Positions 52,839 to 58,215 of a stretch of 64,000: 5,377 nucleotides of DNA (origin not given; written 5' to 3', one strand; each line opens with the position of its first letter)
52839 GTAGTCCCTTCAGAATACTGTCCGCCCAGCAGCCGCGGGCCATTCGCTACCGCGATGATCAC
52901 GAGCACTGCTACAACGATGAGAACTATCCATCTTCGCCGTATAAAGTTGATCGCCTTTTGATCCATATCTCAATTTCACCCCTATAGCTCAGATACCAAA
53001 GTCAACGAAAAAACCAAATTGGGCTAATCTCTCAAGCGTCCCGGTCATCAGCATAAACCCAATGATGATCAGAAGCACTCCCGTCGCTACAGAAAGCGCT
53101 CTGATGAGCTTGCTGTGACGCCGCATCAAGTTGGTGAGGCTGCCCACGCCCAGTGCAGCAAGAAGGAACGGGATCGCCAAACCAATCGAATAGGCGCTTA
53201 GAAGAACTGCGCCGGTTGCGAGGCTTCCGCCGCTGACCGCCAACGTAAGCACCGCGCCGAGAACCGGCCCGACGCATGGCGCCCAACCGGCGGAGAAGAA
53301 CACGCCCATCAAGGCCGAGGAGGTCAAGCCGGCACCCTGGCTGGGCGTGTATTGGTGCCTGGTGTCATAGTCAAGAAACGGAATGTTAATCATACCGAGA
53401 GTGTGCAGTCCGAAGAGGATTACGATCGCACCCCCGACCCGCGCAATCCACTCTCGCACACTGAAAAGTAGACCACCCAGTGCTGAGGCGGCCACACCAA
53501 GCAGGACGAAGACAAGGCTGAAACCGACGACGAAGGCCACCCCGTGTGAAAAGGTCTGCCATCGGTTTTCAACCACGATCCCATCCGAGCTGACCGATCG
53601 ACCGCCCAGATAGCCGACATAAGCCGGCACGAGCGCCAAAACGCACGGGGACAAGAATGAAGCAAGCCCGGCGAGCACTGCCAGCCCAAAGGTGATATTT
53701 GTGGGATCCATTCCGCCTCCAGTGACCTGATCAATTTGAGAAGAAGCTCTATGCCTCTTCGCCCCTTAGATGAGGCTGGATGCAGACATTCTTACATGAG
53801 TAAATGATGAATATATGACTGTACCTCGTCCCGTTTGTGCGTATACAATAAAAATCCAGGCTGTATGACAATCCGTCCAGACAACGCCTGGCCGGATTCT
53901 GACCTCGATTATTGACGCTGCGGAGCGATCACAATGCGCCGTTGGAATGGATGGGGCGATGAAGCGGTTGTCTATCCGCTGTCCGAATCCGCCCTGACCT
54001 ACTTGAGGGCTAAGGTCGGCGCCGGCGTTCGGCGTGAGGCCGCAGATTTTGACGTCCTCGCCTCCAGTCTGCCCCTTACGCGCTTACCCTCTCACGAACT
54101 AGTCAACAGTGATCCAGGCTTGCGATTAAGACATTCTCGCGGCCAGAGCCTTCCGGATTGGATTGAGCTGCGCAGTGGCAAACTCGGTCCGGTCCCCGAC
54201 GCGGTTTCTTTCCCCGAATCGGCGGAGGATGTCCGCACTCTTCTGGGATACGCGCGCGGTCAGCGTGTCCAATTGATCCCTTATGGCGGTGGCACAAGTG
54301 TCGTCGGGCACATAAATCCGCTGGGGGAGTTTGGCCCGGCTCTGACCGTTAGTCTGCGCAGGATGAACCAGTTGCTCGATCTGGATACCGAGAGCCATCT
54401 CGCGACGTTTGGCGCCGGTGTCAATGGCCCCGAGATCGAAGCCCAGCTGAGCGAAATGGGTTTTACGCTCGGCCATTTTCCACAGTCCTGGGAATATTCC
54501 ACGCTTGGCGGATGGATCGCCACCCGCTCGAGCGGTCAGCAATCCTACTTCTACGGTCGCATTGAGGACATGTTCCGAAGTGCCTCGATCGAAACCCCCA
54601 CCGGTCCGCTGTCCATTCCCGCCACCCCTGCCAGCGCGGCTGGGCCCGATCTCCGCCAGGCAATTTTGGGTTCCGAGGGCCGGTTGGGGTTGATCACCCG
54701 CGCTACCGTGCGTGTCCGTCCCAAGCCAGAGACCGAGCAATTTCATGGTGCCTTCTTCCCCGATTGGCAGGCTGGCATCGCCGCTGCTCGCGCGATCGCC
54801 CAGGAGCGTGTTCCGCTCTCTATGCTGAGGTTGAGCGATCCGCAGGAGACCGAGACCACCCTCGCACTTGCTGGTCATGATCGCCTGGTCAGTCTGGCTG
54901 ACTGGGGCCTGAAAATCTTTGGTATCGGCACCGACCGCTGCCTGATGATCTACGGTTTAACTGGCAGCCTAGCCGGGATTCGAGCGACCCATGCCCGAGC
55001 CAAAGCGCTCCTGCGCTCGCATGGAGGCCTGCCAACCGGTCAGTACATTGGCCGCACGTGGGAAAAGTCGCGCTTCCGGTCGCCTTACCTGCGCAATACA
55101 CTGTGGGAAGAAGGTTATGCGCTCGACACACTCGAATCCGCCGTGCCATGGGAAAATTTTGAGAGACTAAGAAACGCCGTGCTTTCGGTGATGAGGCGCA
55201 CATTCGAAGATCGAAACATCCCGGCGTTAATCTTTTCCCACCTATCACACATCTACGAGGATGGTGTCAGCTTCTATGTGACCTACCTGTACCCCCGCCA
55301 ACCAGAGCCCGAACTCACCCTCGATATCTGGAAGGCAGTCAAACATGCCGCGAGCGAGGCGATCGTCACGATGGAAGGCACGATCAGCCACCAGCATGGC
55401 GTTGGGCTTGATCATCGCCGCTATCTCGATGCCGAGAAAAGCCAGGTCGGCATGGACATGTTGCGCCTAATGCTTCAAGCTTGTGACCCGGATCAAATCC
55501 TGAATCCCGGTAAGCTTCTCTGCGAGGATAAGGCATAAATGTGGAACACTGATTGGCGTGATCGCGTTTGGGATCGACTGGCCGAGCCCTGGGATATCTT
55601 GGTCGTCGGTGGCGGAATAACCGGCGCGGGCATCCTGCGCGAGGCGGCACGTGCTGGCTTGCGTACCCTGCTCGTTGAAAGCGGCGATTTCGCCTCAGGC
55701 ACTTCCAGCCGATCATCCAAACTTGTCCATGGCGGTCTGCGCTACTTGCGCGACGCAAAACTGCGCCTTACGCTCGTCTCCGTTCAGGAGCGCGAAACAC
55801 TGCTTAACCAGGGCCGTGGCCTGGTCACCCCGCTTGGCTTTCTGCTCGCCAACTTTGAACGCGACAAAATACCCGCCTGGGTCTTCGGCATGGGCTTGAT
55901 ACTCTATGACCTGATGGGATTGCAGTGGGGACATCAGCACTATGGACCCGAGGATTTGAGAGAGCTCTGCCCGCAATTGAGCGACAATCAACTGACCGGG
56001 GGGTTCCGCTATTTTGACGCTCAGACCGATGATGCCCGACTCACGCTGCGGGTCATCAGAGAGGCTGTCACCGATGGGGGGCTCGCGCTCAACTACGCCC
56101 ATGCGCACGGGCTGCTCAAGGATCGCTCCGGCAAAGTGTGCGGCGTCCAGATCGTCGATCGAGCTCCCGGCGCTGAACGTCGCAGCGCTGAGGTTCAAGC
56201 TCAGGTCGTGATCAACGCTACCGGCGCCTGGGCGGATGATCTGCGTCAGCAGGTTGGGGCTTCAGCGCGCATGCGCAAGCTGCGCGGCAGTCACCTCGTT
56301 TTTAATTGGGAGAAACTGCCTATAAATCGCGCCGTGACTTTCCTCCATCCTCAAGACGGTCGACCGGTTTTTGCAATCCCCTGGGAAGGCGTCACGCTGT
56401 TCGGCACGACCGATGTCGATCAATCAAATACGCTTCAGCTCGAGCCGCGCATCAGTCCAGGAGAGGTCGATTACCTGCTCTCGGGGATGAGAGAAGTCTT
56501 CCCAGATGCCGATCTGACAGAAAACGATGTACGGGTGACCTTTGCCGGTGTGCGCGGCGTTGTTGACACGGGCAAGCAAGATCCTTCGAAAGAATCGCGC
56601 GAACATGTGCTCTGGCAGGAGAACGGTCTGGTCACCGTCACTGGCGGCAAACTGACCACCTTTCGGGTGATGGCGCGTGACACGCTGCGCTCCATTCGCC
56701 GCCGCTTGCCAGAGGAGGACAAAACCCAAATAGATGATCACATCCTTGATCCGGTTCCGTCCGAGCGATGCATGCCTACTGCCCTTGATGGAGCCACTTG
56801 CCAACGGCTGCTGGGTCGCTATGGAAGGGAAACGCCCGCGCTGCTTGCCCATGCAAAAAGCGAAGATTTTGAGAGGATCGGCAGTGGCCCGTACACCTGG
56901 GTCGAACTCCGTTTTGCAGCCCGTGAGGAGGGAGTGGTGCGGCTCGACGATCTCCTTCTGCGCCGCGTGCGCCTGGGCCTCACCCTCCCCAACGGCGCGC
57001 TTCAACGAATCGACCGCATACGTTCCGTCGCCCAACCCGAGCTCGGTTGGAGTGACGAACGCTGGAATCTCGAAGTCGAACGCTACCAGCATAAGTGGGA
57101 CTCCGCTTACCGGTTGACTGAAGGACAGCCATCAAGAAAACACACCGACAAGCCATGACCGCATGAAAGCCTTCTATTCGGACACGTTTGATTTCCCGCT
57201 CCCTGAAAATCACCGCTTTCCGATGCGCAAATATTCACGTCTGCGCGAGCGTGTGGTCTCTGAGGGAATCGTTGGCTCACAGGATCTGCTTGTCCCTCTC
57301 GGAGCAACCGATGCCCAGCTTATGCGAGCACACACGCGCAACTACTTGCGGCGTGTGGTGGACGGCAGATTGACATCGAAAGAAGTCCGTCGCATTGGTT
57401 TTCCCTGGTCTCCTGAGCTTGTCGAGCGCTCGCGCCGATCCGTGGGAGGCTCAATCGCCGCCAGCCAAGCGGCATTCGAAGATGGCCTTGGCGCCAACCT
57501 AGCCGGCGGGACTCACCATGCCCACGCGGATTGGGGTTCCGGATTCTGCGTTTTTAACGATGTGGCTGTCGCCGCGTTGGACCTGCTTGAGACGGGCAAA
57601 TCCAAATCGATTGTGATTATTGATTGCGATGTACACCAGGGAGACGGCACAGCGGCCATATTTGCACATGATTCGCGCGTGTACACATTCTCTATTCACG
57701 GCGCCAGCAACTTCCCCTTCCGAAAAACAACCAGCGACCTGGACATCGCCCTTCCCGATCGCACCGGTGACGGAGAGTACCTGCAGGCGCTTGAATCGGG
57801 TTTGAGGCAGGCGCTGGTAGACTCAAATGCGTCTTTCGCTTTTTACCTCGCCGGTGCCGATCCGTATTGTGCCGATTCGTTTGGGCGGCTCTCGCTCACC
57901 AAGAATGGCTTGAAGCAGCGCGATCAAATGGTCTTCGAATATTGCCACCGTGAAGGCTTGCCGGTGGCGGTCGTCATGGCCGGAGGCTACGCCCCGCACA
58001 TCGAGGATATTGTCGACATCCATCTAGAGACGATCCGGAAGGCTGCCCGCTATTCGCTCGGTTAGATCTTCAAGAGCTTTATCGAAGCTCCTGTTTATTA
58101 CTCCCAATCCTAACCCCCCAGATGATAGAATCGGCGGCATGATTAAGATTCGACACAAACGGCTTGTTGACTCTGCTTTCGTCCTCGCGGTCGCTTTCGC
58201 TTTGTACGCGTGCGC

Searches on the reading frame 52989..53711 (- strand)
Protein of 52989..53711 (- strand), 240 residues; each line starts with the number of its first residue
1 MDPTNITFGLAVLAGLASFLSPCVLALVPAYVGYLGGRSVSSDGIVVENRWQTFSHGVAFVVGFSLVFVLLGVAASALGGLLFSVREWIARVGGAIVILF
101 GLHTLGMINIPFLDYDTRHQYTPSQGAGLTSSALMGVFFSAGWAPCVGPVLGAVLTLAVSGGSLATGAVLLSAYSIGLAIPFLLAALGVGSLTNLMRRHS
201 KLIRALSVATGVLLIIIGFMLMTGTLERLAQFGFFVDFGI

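Call 80: search_protein_families(library=pfam, proteins=[window:52989-53711:-], max_evalue=0.00001)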
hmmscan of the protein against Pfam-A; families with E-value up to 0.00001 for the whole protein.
window:52989-53711:- (240 aa): 1 family
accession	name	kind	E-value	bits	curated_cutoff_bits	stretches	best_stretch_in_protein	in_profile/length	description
PF02683.22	DsbD_TM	-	3.4e-15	56.4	27.1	1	8-222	5-215/219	Cytochrome C biogenesis protein transmembrane domain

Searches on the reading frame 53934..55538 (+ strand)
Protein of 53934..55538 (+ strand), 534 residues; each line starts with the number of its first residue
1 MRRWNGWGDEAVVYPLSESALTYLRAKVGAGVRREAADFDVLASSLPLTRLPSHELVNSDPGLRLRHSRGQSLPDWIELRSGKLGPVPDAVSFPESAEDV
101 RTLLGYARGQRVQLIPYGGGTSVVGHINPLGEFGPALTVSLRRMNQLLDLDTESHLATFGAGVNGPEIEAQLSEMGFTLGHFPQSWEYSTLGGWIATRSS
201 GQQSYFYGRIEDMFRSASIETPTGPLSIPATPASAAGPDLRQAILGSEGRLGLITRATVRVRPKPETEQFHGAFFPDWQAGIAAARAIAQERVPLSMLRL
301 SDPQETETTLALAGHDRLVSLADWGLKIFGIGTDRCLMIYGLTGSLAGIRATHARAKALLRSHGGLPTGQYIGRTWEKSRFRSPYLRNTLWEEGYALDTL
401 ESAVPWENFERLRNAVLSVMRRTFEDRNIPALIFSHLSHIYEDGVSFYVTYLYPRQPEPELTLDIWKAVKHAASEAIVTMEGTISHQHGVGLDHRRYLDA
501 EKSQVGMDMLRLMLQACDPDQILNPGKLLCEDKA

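Call 80: search_protein_families(library=pfam, proteins=[window:53934-55538:+], max_evalue=0.00001)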
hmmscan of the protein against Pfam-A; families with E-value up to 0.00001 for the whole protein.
window:53934-55538:+ (534 aa): 2 families
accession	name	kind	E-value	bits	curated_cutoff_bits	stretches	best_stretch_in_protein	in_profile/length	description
PF02913.24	FAD-oxidase_C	-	6e-36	124.8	21.2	1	264-528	1-248/248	FAD linked oxidases, C-terminal domain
PF01565.28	FAD_binding_4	-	8e-31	107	26.4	1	88-224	1-133/139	FAD binding domain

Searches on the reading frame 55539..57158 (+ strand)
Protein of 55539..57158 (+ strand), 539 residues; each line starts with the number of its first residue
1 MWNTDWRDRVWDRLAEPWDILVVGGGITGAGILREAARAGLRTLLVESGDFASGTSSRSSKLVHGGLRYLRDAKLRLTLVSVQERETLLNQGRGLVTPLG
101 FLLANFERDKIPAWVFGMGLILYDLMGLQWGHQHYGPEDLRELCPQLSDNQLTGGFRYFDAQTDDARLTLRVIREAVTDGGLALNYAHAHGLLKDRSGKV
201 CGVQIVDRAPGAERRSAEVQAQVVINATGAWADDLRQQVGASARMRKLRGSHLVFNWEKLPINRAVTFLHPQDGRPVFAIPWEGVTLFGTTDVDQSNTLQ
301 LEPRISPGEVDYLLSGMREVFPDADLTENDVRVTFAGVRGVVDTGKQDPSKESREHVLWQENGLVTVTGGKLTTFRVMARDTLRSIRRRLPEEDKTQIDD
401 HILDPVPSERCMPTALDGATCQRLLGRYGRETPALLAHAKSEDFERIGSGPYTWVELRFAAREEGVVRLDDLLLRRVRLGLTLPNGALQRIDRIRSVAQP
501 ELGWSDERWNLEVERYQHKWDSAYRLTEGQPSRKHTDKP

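Call 80: search_protein_families(library=pfam, proteins=[window:55539-57158:+], max_evalue=0.00001)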
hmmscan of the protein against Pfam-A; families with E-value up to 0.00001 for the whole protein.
window:55539-57158:+ (539 aa): 2 families
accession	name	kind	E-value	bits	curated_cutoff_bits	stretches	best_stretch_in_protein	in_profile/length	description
PF01266.30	DAO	-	4e-52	178.3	27.9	1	19-373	1-350/353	FAD dependent oxidoreductase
PF16901.10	DAO_C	-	1.7e-16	60.7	31.4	1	415-508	27-125/126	C-terminal domain of alpha-glycerophosphate oxidase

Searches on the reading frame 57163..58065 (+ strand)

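Call 81: search_protein_families(library=pfam, proteins=[window:57163-58065:+], max_evalue=0.00001)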
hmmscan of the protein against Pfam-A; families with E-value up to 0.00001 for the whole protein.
window:57163-58065:+ (300 aa): 1 family
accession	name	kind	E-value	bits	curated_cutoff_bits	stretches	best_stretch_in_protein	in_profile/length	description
PF00850.24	Hist_deacetyl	-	1.4e-53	182.6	27.9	1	17-287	1-294/298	Histone deacetylase domain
